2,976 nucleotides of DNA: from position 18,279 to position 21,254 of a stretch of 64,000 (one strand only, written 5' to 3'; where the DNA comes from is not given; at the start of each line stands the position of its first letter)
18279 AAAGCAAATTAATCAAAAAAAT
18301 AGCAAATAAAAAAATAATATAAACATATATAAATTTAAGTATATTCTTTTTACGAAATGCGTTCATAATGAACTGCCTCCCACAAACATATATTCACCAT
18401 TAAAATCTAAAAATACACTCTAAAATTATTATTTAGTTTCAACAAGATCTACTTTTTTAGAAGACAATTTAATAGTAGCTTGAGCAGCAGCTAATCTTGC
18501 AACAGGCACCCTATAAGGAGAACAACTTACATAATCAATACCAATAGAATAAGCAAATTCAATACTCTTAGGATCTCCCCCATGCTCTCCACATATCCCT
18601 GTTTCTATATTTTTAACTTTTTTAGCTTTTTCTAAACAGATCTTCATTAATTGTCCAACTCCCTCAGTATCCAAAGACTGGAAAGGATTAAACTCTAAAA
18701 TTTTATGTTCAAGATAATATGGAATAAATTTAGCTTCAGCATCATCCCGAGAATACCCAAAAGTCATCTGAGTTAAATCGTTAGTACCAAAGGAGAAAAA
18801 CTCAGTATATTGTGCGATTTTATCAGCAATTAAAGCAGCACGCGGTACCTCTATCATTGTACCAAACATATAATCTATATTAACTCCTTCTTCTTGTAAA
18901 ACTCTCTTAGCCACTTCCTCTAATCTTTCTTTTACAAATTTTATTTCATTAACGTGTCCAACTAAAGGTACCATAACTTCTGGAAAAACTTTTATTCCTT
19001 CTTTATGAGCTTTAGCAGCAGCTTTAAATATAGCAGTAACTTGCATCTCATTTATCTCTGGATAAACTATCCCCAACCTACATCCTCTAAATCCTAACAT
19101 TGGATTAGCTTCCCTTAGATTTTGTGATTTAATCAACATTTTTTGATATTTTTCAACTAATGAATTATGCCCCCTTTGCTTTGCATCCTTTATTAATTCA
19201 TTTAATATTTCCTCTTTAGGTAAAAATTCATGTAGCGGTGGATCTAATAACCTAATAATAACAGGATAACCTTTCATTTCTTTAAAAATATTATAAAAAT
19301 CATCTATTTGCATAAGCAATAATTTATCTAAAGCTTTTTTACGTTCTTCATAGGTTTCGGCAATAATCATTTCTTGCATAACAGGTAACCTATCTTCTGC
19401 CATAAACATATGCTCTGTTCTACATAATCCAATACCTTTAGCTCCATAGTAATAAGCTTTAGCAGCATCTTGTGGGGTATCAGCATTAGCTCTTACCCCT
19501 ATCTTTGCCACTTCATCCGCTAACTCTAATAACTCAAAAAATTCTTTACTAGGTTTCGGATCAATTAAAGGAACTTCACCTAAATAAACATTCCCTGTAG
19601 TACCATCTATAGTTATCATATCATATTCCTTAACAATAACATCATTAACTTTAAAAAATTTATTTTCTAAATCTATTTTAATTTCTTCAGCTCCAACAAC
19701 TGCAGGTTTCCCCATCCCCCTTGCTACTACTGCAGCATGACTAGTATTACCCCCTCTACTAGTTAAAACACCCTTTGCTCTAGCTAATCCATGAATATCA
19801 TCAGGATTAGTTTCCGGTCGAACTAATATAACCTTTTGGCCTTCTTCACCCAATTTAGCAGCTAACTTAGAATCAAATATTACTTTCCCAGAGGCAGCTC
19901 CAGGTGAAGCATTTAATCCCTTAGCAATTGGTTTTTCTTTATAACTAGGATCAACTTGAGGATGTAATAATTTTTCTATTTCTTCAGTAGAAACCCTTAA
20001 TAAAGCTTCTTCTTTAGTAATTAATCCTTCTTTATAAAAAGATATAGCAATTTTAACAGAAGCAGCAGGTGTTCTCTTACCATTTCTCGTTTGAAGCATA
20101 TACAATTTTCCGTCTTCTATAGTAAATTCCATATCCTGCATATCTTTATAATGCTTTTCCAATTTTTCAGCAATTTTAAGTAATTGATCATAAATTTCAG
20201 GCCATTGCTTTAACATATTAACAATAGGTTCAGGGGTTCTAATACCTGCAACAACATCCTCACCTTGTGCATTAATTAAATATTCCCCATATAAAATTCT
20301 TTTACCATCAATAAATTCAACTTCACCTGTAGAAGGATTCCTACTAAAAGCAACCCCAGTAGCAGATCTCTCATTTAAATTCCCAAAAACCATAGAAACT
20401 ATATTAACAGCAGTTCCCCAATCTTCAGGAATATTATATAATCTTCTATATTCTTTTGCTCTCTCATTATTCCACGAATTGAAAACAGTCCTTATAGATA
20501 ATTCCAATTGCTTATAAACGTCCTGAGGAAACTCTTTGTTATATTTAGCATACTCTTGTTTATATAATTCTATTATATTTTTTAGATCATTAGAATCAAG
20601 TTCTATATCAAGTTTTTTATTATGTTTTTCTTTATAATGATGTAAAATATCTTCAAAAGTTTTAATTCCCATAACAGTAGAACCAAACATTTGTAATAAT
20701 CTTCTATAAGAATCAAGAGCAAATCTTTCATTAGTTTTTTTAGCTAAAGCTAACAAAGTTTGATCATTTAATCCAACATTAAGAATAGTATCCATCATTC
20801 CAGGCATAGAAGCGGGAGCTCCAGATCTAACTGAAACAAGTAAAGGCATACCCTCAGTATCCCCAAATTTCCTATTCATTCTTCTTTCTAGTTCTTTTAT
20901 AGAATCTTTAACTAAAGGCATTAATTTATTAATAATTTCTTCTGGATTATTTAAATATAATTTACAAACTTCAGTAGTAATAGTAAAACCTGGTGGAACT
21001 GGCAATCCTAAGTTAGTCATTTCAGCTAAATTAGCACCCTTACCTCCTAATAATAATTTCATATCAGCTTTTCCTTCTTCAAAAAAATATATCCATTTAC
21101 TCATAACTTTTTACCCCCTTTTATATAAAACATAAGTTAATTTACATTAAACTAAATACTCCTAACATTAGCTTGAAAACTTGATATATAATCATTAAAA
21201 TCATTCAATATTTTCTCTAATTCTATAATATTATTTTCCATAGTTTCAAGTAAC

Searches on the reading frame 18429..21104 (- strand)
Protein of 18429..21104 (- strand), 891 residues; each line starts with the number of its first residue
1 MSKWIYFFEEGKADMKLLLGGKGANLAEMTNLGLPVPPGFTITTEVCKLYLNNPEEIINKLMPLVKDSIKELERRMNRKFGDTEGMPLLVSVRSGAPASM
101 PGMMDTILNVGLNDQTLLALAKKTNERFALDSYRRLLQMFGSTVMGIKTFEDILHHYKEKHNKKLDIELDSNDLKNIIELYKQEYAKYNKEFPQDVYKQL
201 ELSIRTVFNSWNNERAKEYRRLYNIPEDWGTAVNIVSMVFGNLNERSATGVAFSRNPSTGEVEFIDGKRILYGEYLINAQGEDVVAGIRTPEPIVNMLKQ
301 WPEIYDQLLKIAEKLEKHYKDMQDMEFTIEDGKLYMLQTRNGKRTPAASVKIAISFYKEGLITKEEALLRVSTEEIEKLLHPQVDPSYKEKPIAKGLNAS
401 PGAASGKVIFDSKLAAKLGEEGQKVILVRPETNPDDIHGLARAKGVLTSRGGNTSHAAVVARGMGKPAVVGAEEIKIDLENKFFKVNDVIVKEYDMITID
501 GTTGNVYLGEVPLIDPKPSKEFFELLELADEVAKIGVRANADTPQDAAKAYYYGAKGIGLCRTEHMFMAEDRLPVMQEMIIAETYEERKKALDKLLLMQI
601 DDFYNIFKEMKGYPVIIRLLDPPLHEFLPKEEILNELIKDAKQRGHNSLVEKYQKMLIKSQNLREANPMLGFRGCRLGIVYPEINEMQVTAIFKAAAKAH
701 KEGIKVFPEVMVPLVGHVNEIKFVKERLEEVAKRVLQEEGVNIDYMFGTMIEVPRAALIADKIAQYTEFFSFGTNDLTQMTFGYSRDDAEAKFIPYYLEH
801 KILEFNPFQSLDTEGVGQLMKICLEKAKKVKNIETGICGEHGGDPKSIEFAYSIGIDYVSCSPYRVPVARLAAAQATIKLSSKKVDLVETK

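Call 32: search_protein_families(library=pfam, proteins=[window:18429-21104:-], max_evalue=0.01)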
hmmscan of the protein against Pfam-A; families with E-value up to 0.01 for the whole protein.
window:18429-21104:- (891 aa): 3 families
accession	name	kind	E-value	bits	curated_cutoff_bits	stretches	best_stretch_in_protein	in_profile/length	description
PF02896.24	PEP-utilizers_C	-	7.2e-84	281.8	22.8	1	522-876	7-291/293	PEP-utilising enzyme, PEP-binding domain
PF01326.24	PPDK_N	-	6.3e-57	193.7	27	3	63-296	79-222/328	Pyruvate phosphate dikinase, AMP/ATP-binding domain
PF00391.29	PEP-utilizers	-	2.7e-25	88.2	23.1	1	423-504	3-72/72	PEP-utilising enzyme, mobile domain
